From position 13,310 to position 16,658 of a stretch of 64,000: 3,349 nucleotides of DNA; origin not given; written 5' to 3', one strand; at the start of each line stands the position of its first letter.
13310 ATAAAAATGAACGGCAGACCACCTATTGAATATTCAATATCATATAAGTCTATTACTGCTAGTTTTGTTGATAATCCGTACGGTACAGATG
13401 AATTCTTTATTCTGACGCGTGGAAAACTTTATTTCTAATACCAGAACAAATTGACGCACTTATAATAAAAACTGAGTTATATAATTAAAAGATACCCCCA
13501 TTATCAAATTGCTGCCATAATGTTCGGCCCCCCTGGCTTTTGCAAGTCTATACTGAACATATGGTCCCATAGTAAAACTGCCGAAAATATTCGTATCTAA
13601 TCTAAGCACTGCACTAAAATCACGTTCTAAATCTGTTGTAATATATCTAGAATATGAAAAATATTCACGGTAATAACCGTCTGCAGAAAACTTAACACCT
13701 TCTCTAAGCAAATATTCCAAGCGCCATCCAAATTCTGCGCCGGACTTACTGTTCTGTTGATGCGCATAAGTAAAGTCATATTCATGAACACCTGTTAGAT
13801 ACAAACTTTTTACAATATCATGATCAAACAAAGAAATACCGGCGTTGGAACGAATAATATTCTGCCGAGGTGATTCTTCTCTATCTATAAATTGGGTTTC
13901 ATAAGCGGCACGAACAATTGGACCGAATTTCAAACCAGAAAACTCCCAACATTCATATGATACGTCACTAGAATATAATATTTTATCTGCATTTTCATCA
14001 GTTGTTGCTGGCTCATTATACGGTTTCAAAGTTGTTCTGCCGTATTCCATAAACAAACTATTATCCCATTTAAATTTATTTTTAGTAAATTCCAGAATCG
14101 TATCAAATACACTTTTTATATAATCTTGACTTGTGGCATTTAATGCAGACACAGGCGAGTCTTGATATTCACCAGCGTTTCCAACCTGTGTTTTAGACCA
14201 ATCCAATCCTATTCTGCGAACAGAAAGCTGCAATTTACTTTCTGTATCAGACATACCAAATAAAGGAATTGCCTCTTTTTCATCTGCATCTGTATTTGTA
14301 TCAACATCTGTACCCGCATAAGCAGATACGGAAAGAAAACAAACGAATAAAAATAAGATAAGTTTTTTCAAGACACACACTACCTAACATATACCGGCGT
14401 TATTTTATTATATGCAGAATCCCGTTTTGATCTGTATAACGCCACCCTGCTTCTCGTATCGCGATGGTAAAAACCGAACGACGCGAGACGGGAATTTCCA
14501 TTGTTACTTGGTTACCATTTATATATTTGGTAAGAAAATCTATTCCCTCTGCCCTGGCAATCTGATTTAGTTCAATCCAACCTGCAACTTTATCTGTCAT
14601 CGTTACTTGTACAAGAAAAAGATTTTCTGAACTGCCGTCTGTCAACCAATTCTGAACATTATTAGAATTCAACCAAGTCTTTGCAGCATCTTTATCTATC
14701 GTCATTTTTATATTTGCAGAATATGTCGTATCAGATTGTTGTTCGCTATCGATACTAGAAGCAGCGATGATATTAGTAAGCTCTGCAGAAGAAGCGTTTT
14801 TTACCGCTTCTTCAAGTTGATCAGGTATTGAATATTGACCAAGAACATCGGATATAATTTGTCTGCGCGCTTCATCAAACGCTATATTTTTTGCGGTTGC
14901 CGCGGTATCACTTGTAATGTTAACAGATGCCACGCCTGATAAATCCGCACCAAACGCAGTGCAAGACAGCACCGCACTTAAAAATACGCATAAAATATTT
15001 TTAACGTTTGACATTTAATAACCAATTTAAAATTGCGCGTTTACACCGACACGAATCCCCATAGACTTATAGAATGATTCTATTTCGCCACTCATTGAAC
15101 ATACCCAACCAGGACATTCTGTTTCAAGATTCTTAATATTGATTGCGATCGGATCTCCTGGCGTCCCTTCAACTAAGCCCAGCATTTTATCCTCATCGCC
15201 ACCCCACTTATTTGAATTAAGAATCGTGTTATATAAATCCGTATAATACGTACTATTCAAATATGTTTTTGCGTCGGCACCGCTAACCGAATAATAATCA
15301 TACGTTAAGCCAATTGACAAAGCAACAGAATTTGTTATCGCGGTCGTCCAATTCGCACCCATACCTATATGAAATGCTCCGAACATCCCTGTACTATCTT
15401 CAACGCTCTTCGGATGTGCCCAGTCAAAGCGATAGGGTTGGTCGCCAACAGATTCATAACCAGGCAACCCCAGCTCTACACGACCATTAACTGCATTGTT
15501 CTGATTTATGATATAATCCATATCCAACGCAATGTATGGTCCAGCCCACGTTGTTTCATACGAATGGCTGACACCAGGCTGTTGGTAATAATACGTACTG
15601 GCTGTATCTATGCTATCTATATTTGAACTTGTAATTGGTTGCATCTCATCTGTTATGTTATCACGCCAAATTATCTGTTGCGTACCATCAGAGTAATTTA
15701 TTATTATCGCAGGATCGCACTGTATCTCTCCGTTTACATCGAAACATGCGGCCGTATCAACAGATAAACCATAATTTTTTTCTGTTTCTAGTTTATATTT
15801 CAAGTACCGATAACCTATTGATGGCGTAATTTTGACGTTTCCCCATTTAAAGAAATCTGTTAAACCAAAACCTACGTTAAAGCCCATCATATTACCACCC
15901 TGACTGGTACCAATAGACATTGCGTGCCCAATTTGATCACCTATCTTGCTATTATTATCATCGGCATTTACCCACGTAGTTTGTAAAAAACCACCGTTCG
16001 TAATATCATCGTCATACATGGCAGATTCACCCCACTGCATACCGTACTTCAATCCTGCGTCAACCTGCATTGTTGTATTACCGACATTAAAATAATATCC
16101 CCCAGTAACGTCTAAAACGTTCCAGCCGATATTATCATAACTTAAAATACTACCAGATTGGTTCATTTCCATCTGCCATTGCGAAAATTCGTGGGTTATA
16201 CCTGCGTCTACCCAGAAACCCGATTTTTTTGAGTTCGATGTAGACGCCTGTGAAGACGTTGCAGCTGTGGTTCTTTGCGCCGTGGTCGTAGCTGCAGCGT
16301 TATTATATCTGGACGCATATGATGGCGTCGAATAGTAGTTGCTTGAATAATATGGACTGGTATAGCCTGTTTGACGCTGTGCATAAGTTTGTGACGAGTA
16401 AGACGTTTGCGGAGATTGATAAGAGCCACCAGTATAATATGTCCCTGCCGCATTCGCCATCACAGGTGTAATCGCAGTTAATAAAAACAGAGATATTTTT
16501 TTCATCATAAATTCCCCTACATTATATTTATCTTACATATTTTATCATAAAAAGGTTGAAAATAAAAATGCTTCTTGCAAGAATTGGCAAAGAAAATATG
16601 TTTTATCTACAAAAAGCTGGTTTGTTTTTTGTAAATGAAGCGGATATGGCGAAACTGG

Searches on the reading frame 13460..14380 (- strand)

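Call 13: search_protein_families(library=pfam, proteins=[window:13460-14380:-], max_evalue=0.01)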
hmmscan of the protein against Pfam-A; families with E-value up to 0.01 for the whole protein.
window:13460-14380:- (306 aa): 1 family
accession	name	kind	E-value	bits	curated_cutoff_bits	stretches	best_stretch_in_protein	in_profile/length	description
PF11276.14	DUF3078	-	6.5e-06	26.9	25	1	91-165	22-89/92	Protein of unknown function (DUF3078)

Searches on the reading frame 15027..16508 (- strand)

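Call 13: search_protein_families(library=pfam, proteins=[window:15027-16508:-], max_evalue=0.01)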
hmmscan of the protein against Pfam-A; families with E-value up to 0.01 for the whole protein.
window:15027-16508:- (493 aa): 1 family
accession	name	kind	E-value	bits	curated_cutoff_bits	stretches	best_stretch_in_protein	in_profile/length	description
PF17251.8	Pom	-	2e-10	40.9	22.4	1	195-435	85-272/285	Protochlamydia outer membrane protein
